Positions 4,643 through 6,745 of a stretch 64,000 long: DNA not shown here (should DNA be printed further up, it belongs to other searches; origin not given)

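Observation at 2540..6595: ALS-like ThDP enzyme embedded in a CDP-3,6-dideoxyhexose pathway (yersiniose-like branched-chain sugar?)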

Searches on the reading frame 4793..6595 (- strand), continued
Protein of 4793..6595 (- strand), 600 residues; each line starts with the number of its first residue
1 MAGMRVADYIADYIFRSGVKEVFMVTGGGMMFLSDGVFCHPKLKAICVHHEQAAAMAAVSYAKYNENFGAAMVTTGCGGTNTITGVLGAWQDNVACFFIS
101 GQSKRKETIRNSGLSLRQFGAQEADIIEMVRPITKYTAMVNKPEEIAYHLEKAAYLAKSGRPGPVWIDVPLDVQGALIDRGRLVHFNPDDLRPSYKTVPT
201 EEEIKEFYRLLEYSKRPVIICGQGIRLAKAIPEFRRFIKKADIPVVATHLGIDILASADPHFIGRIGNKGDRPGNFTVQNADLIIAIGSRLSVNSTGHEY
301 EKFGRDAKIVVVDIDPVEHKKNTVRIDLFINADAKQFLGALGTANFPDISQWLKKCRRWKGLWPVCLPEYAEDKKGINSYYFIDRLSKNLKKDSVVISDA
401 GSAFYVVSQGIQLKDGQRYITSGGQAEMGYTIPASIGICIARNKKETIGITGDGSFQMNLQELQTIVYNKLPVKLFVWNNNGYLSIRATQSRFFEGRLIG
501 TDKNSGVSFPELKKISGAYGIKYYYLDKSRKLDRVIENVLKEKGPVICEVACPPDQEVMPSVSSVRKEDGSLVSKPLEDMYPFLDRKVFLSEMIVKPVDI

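Call 25: find_related_loci(query=A1, collection=genome_contigs, flank=10000)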
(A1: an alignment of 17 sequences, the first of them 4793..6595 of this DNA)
Query A1 (600 aa) in genome_contigs; peptide patterns used: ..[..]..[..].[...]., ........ (x = any residue, [..] = any of these).
208 stretches matched a pattern; 160 encode a relative of the query (tblastn E <= 1e-3); the best 80 are kept; 80 distinct loci.
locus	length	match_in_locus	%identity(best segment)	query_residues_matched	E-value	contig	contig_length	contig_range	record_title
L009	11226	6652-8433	70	4-599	0e+0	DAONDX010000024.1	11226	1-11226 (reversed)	MAG TPA_asm: Candidatus Omnitrophota bacterium isolate AMR_MDS_3884 NODE_6534_length_11226_cov_6.308567, whole genome sh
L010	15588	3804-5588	66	4-598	0e+0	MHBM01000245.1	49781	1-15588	MAG: Lentisphaerae bacterium RIFOXYA12_FULL_48_11 rifixya3_full_scaffold_617, whole genome shotgun sequence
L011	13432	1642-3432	68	4-599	0e+0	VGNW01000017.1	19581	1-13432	MAG: Chloroflexi bacterium isolate M_DeepCast_200m_m2_194 M_DeepCast_200m_m2_194_Ga0194113_10003952, whole genome shotgu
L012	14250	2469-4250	67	4-599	0e+0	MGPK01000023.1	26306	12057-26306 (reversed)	MAG: Deltaproteobacteria bacterium GWA2_54_12 gwa2_scaffold_2464, whole genome shotgun sequence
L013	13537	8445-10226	68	5-598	0e+0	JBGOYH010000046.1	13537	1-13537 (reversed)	MAG: Candidatus Bathyarchaeia archaeon isolate OBJ_0618_130150_48 k141_2270129_length_13537_cov_51.4979, whole genome sh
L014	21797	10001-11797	64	1-599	0e+0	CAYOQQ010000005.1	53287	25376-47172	MAG TPA_asm: uncultured Candidatus Saccharibacteria bacterium isolate SRP278252_co2_198 genome assembly, contig: NODE_10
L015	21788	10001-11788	64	4-598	0e+0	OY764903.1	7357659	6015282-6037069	MAG: Bryobacteraceae bacterium isolate d7944118-f527-4ba8-a886-cdd3ae4bc3f8 genome assembly, chromosome: 1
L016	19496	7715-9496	65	5-599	0e+0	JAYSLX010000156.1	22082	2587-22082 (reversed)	MAG: Geobacteraceae bacterium isolate GFS_10510 GFS_10510_155, whole genome shotgun sequence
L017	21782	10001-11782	64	4-598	0e+0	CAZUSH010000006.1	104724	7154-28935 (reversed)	MAG TPA_asm: uncultured Geobacter sp. isolate binchicken_co273_237 genome assembly, contig: NODE_184_length_104724_cov_8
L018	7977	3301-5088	64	5-599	0e+0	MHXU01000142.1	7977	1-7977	MAG: Planctomycetes bacterium GWC2_45_44 gwc2_scaffold_49764, whole genome shotgun sequence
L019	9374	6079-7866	64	4-599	0e+0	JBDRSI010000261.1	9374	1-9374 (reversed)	MAG: Verrucomicrobiota bacterium isolate MEGAHIT-group-3.139 k141_531106, whole genome shotgun sequence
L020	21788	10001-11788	63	4-599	0e+0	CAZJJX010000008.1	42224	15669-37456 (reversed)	MAG TPA_asm: uncultured Candidatus Saccharibacteria bacterium isolate SRP278252_co2_95 genome assembly, contig: NODE_163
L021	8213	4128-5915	64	4-598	0e+0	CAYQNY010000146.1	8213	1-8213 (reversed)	MAG TPA_asm: uncultured Verrucomicrobiota bacterium isolate binchicken_co47_169 genome assembly, contig: NODE_6888_lengt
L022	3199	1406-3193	61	4-598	0e+0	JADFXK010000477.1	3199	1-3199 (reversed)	MAG: Deltaproteobacteria bacterium isolate nDJH13bin5 nDJH13_bin5_NODE_477_length_3199_cov_2.151693, whole genome shotgu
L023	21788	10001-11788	63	4-599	0e+0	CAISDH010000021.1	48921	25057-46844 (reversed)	uncultured Candidatus Micrarchaeota archaeon isolate A14_bin-2569 genome assembly, contig: bin-2569:21/57, whole genome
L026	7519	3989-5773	61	4-598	0e+0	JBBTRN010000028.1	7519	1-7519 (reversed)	MAG: Patescibacteria group bacterium isolate H52-bin092_1 H52_bin092_1_000000000028, whole genome shotgun sequence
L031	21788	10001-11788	59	3-599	0e+0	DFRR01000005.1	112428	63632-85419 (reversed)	MAG TPA_asm: Patescibacteria group bacterium UBA3458 UBA3458_contig_685, whole genome shotgun sequence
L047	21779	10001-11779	58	4-598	0e+0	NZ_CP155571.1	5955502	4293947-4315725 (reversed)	Sporomusa acidovorans DSM 3132 chromosome, complete genome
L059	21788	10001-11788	59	4-598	0e+0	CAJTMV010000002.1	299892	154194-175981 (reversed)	MAG TPA_asm: uncultured Eubacterium sp. isolate MGBC104730 genome assembly, contig: MGBC104730.2, whole genome shotgun s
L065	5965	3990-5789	54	4-599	0e+0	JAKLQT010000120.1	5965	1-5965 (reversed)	MAG: Candidatus Omnitrophota bacterium isolate bin S2.42 k141_341753, whole genome shotgun sequence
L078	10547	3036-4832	52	4-599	0e+0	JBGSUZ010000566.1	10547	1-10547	MAG: Acidaminobacteraceae bacterium isolate JTS-AC445 k141_4552818, whole genome shotgun sequence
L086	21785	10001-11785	56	4-598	0e+0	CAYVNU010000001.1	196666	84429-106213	MAG TPA_asm: uncultured Candidatus Saccharibacteria bacterium isolate SRP278252_co1_309 genome assembly, contig: NODE_49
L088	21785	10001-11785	51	1-599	0e+0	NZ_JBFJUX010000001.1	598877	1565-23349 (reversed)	MAG: Litorivivens sp. isolate Mix_sand19.2022.05.D.7 k141_3480994_length_598877_cov_139.5820, whole genome shotgun seque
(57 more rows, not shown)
